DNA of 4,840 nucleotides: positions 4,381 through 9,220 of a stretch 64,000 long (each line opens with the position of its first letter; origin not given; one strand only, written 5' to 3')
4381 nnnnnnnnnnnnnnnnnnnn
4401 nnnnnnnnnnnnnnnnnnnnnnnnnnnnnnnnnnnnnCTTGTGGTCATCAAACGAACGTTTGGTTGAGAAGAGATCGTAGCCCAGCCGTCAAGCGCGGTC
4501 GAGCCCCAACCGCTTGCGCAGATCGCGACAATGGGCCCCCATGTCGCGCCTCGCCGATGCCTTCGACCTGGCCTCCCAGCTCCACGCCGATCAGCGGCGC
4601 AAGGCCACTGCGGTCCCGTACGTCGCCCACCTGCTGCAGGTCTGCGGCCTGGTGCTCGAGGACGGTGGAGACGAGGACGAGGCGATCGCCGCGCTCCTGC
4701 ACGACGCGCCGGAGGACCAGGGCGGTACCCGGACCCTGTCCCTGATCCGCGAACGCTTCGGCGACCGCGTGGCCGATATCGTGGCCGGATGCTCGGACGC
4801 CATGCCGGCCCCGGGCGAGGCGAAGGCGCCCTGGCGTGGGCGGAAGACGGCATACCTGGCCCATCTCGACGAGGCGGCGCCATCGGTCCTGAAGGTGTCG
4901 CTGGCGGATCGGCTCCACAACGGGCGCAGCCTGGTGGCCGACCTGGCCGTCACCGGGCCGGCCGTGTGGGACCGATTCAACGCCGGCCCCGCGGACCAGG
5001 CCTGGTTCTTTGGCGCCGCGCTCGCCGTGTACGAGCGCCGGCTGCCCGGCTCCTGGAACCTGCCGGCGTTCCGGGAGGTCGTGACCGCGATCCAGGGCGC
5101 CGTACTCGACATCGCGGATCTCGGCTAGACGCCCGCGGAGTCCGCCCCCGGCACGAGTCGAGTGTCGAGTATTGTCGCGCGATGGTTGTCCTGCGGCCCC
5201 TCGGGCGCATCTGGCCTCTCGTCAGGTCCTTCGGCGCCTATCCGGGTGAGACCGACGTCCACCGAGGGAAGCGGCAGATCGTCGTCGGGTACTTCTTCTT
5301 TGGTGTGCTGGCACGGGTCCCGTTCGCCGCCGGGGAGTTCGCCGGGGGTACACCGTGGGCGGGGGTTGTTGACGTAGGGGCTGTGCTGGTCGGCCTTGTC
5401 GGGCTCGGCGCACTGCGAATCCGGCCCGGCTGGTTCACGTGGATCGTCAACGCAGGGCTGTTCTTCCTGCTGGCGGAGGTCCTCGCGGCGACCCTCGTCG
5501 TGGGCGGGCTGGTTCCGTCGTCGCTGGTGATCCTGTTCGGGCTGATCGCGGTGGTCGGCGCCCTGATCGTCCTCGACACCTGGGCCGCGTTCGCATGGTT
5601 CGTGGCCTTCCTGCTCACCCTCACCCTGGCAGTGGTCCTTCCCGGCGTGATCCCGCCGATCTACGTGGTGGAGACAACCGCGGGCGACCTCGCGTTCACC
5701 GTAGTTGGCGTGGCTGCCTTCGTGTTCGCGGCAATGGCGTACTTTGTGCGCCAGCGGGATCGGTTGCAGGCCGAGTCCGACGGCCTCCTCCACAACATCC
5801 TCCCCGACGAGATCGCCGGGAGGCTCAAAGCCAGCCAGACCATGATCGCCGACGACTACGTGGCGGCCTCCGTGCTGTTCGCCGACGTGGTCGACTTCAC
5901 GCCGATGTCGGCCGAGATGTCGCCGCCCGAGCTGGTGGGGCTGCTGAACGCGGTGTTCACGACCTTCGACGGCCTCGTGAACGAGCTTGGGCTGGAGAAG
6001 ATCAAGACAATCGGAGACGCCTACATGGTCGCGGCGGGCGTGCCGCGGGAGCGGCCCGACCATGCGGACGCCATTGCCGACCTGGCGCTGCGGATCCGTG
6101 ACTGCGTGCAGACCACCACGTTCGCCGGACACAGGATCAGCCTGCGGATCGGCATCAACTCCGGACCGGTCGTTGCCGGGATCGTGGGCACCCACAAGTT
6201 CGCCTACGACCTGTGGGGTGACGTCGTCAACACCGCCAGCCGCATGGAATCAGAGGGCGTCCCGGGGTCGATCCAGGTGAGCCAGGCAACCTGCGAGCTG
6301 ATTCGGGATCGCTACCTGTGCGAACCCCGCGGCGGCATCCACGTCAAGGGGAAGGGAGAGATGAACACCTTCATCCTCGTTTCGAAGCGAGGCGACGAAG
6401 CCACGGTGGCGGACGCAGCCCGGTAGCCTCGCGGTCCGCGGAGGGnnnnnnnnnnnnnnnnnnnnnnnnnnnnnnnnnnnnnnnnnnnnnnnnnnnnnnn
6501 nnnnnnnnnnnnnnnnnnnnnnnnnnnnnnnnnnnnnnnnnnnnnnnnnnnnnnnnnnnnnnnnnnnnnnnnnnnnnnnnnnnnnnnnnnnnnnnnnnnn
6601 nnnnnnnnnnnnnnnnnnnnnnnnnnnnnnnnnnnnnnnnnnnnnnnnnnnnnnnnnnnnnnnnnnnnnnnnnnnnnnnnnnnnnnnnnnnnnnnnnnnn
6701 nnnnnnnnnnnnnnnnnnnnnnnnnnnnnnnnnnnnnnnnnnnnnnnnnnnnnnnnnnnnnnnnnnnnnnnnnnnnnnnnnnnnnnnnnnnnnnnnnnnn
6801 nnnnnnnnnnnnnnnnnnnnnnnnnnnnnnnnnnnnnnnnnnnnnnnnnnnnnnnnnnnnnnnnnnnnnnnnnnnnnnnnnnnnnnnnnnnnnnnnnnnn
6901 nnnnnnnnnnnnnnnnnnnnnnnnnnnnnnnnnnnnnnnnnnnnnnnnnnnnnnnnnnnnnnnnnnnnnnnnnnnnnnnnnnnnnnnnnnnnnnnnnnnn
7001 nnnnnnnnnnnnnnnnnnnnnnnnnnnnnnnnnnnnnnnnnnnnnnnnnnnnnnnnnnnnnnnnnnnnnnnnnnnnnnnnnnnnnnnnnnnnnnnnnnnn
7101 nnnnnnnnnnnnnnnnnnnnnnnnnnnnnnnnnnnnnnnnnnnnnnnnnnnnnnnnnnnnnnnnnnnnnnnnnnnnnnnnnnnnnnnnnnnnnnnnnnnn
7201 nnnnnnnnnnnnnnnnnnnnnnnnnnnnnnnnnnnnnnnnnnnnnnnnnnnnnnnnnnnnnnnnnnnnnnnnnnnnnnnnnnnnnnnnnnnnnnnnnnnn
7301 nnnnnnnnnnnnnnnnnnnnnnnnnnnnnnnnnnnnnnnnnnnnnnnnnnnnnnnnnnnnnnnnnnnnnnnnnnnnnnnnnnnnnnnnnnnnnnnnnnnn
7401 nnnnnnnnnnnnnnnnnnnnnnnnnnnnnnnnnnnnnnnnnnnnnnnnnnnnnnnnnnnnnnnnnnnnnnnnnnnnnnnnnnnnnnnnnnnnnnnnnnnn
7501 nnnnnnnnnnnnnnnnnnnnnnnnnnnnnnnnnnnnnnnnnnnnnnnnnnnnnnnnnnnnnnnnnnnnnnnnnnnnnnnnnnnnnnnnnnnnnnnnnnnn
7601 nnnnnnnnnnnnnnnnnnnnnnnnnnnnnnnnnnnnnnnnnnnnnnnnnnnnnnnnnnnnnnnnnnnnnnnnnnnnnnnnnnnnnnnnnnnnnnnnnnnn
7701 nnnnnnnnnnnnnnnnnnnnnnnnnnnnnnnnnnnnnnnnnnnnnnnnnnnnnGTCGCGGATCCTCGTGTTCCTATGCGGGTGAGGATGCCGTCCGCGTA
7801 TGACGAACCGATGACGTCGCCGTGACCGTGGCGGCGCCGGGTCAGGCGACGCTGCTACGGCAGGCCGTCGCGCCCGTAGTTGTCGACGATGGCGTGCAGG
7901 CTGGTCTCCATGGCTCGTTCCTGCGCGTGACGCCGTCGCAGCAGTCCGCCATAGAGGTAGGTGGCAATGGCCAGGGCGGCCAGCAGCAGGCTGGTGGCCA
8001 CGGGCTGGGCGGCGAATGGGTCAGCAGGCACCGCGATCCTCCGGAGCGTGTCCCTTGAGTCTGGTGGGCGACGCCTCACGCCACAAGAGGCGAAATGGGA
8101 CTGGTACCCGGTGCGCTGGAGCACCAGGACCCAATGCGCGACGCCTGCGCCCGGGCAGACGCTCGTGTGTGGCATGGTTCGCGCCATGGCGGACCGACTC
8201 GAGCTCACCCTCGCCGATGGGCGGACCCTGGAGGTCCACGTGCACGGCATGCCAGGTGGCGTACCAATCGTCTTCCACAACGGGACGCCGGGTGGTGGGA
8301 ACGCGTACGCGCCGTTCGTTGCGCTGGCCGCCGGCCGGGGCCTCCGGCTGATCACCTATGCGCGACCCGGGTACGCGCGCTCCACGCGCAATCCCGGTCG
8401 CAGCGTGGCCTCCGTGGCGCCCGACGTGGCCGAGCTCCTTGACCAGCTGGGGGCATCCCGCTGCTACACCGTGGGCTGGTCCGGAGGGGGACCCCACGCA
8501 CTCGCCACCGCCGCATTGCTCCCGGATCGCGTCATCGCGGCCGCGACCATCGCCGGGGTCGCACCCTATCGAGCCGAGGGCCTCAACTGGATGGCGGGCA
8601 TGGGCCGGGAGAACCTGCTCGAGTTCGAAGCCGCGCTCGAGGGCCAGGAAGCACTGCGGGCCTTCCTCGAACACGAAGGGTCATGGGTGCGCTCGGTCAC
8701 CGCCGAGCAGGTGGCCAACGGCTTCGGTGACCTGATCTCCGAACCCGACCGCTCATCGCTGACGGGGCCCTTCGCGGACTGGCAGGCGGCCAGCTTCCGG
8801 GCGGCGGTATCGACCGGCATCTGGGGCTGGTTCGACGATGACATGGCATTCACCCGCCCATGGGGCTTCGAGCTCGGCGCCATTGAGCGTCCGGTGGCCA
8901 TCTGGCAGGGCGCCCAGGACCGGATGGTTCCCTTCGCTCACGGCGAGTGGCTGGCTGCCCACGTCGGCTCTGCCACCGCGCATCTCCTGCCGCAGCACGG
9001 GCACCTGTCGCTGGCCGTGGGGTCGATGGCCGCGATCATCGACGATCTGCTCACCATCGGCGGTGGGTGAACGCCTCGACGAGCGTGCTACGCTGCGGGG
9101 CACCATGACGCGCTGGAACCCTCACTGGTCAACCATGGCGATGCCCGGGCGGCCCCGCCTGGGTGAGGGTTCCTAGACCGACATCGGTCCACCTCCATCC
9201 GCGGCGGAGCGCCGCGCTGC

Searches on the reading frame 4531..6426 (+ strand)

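Call 61: search_protein_families(library=pfam, proteins=[window:4531-6426:+], max_evalue=0.0001)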
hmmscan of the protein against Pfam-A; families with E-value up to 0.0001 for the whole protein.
window:4531-6426:+ (631 aa): 1 family
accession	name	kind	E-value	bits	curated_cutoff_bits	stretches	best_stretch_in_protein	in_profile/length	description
PF00211.25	Guanylate_cyc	-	4e-57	193.2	21.9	1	443-617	6-182/183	Adenylate and Guanylate cyclase catalytic domain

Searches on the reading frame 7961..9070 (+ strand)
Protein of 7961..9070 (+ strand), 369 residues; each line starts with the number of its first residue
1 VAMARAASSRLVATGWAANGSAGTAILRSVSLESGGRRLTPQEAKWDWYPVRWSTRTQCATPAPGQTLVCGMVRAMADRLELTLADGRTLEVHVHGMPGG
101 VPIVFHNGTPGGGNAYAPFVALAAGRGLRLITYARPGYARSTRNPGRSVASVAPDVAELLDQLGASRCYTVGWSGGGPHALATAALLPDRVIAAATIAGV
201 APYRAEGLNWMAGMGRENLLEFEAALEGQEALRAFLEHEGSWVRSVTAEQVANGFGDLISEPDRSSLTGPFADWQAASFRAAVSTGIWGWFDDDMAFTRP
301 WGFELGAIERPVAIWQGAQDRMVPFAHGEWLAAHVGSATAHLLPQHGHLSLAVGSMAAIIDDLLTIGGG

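Call 19: search_protein_families(library=pfam, proteins=[window:7961-9070:+], max_evalue=0.001)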
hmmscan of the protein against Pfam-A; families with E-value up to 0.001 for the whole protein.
window:7961-9070:+ (369 aa): 3 families
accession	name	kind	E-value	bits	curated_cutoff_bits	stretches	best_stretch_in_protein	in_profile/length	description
PF00561.26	Abhydrolase_1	-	3.3e-18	66.7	25.8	1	102-351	2-241/245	alpha/beta hydrolase fold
PF12697.13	Abhydrolase_6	-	8.1e-10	40.2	26.3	1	103-350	1-206/217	Alpha/beta hydrolase family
PF12146.15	Hydrolase_4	-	0.00027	20.8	27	0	305-348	187-232/239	Serine aminopeptidase, S33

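Call 68: search_protein_families(library=padloc, proteins=[window:7961-9070:+], max_evalue=0.001)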
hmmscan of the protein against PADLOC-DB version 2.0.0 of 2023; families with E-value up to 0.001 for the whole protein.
window:7961-9070:+ (369 aa): 0 families
